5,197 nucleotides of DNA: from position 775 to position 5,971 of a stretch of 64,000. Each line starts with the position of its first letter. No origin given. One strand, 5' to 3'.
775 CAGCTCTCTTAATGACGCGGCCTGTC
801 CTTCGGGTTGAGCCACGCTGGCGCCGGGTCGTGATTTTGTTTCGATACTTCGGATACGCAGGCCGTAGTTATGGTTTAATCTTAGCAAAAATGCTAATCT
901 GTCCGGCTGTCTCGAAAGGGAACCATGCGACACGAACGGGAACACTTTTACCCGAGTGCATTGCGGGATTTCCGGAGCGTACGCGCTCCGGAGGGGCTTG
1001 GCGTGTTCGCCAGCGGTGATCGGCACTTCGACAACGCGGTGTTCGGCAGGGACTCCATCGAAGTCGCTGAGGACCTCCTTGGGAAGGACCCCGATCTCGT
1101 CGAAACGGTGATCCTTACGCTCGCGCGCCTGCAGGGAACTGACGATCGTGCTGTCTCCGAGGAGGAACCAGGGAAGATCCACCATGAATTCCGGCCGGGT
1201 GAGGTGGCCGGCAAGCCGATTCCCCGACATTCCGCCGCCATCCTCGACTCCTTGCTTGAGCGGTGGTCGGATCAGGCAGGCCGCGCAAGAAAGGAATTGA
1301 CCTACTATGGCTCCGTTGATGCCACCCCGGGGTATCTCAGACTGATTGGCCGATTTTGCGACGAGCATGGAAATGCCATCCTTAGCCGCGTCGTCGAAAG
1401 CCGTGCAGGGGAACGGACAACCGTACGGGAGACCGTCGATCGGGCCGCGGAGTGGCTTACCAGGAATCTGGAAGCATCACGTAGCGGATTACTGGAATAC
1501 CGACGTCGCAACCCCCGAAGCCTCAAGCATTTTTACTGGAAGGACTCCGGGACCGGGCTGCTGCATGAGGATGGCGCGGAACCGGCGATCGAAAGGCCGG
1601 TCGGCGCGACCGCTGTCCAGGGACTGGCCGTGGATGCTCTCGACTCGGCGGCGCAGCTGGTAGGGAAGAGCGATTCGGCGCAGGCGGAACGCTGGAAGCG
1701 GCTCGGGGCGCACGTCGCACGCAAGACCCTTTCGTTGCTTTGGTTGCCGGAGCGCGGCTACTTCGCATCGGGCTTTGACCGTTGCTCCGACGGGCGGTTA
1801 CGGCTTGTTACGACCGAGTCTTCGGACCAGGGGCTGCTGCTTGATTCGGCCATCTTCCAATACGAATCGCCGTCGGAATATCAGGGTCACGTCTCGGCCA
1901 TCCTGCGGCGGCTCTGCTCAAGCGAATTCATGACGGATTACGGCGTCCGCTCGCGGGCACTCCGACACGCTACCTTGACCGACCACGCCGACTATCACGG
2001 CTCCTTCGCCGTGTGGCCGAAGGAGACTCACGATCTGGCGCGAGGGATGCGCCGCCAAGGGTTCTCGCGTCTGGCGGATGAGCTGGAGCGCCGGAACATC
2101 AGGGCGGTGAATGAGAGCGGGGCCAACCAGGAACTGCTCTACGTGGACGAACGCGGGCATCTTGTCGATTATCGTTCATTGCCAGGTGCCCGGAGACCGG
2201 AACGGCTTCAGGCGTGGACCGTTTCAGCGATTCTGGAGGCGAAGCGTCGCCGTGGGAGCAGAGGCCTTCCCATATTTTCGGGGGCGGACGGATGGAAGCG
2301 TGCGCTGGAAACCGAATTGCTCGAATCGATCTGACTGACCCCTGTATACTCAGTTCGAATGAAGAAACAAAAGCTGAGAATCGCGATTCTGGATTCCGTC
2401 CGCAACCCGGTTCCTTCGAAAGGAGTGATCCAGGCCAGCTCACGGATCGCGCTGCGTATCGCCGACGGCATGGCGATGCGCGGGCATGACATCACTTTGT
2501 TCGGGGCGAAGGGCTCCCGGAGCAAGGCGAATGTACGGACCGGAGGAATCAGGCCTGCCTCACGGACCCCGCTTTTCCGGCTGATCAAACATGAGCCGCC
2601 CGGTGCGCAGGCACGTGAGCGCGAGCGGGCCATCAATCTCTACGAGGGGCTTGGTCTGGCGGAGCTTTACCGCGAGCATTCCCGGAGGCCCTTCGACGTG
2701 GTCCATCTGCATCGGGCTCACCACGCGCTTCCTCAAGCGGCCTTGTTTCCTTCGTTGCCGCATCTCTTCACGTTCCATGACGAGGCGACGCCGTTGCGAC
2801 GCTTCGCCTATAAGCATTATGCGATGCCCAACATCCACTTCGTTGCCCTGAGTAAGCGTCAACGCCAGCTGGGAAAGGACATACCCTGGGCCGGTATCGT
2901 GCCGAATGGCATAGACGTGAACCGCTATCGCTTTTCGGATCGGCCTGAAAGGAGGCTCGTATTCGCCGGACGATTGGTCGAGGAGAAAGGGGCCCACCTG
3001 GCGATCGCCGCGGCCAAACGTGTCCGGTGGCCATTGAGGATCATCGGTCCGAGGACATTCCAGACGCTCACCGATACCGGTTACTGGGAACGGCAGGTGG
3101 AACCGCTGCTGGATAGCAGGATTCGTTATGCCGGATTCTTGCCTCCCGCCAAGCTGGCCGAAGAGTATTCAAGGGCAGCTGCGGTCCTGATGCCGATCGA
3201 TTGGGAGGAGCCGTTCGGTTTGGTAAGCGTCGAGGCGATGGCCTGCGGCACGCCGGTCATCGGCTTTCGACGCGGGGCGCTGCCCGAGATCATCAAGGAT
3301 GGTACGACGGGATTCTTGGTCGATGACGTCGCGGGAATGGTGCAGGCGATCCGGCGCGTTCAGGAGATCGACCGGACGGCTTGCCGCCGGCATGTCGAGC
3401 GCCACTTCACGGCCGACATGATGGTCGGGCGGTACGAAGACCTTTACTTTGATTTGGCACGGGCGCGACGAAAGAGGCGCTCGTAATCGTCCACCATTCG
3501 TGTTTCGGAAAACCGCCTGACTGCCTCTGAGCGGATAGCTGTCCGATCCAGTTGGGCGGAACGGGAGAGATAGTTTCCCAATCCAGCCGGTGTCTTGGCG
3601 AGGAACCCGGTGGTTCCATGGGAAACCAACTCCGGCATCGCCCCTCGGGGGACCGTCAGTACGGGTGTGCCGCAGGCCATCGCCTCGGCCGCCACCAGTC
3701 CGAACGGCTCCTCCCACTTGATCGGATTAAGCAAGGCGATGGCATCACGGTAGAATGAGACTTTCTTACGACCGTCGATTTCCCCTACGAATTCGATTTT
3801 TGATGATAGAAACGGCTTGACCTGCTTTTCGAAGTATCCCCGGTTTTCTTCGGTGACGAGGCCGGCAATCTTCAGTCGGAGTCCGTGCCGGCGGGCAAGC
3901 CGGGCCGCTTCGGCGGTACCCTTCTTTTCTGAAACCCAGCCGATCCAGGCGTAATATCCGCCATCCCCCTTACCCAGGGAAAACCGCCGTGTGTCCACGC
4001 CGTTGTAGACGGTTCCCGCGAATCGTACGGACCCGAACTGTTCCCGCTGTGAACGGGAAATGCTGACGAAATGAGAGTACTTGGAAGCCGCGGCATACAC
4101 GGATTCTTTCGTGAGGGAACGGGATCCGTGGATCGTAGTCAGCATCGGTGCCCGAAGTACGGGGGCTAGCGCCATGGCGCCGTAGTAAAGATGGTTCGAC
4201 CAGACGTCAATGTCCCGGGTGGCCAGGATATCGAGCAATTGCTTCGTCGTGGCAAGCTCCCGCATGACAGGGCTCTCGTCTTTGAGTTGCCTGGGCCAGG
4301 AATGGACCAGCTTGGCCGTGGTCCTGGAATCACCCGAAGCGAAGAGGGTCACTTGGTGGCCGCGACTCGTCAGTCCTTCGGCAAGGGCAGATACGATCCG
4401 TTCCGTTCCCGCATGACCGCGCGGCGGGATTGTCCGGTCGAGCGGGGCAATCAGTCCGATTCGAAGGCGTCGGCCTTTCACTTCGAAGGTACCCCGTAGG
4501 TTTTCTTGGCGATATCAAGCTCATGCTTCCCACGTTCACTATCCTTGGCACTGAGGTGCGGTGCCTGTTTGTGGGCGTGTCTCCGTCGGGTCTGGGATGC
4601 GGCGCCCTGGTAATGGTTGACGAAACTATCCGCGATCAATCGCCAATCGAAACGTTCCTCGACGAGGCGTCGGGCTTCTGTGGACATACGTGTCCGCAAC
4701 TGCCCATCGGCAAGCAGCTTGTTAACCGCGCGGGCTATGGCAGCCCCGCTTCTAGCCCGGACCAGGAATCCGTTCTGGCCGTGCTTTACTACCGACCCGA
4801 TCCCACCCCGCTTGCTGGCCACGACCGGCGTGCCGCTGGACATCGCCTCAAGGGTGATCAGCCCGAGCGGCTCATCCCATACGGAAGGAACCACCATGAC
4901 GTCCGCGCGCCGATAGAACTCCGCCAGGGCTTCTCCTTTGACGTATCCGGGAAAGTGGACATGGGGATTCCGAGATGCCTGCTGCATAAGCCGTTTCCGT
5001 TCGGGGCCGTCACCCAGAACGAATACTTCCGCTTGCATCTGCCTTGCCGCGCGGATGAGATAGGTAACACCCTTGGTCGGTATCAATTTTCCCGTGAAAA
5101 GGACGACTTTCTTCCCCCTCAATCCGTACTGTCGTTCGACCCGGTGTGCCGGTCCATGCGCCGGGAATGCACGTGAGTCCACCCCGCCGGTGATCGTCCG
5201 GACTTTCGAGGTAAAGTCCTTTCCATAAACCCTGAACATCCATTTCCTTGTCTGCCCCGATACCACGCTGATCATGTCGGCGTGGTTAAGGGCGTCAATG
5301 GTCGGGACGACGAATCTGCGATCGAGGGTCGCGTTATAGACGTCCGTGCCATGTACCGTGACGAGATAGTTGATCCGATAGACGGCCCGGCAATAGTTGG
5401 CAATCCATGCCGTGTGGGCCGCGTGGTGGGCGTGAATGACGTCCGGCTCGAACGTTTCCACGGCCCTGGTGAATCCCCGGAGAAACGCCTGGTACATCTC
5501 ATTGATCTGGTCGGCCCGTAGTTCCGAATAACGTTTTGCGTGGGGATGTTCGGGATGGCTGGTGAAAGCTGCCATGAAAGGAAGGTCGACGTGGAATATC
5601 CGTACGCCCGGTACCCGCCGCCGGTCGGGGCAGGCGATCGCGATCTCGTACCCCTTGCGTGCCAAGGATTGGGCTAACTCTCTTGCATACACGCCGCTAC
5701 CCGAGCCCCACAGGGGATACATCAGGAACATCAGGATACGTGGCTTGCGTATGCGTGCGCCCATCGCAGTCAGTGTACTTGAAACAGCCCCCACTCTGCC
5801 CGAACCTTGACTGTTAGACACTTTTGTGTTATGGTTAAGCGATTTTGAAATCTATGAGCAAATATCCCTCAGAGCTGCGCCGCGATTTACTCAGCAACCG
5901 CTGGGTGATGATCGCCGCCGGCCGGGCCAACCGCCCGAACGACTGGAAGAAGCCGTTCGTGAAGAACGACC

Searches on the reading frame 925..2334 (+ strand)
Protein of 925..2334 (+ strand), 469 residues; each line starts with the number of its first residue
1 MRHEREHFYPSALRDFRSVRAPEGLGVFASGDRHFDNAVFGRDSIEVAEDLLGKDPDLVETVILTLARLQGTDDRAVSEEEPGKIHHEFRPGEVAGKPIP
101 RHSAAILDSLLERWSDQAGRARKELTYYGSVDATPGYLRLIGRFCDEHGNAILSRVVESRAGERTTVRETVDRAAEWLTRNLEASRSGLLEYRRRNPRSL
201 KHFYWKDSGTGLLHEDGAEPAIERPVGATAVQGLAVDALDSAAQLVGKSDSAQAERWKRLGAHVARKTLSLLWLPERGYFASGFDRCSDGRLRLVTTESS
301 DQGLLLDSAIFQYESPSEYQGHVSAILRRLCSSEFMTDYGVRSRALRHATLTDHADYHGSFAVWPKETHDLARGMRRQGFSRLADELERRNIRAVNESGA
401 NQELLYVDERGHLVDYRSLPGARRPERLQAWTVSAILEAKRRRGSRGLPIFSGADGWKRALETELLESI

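Call 54: search_protein_families(library=pfam, proteins=[window:925-2334:+], max_evalue=0.0001)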
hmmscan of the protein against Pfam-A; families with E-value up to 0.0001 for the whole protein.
window:925-2334:+ (469 aa): 1 family
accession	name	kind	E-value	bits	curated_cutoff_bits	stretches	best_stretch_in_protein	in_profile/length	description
PF22422.2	MGH1-like_GH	-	3.4e-05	24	27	1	226-400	173-333/356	Mannosylglycerate hydrolase MGH1-like glycoside hydrolase domain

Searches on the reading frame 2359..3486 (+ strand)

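Call 54: search_protein_families(library=pfam, proteins=[window:2359-3486:+], max_evalue=0.0001)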
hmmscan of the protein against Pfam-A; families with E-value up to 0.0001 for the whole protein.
window:2359-3486:+ (375 aa): 6 families
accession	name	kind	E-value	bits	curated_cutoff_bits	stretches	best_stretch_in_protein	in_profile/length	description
PF13692.12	Glyco_trans_1_4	-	6.2e-26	91.8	27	1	198-334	2-139/142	Glycosyl transferases group 1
PF00534.26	Glycos_transf_1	-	3.1e-24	85.9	26.4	1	197-334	15-155/172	Glycosyl transferases group 1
PF13439.12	Glyco_transf_4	-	1.1e-09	39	28.5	1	29-189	6-170/170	Glycosyltransferase Family 4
PF13524.12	Glyco_trans_1_2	-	2.5e-08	34.4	25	1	215-348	5-131/144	Glycosyl transferase-like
PF20706.3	GT4-conflict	-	1.2e-07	31.5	26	1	197-314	197-322/385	Family 4 Glycosyltransferase in conflict systems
PF13579.12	Glyco_trans_4_4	-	1e-05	26.4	29.7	1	29-145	5-107/158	Glycosyl transferase 4-like domain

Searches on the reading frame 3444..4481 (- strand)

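Call 54: search_protein_families(library=pfam, proteins=[window:3444-4481:-], max_evalue=0.0001)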
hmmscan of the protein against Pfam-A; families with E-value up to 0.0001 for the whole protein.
window:3444-4481:- (345 aa): 5 families
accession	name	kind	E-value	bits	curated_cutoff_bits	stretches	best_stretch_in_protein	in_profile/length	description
PF00534.26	Glycos_transf_1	-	2.2e-18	66.9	26.4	1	190-298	31-143/172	Glycosyl transferases group 1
PF13692.12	Glyco_trans_1_4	-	1e-16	61.9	27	1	192-301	24-132/142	Glycosyl transferases group 1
PF13439.12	Glyco_transf_4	-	1e-15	58.6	28.5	1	25-166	3-170/170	Glycosyltransferase Family 4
PF13579.12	Glyco_trans_4_4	-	9.9e-08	32.9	29.7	1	25-139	2-132/158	Glycosyl transferase 4-like domain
PF13524.12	Glyco_trans_1_2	-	3.1e-06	27.6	25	1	195-324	9-129/144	Glycosyl transferase-like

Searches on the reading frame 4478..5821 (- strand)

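Call 54: search_protein_families(library=pfam, proteins=[window:4478-5821:-], max_evalue=0.0001)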
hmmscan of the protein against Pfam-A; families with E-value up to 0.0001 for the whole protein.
window:4478-5821:- (447 aa): 7 families
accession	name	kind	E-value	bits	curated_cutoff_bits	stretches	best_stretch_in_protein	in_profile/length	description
PF00534.26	Glycos_transf_1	-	1.7e-38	132.3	26.4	1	235-385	13-171/172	Glycosyl transferases group 1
PF13692.12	Glyco_trans_1_4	-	4.5e-34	118.2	27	1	238-372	2-142/142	Glycosyl transferases group 1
PF13439.12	Glyco_transf_4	-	2.7e-21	76.8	28.5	1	40-215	2-167/170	Glycosyltransferase Family 4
PF13579.12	Glyco_trans_4_4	-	2.5e-17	64.1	29.7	1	40-199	1-145/158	Glycosyl transferase 4-like domain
PF20706.3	GT4-conflict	-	1.2e-11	44.7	26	1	234-399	194-384/385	Family 4 Glycosyltransferase in conflict systems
PF13477.12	Glyco_trans_4_2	-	4e-09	37.2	23.4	1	41-176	8-126/139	Glycosyl transferase 4-like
PF13524.12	Glyco_trans_1_2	-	3.1e-08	34.1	25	1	256-399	6-141/144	Glycosyl transferase-like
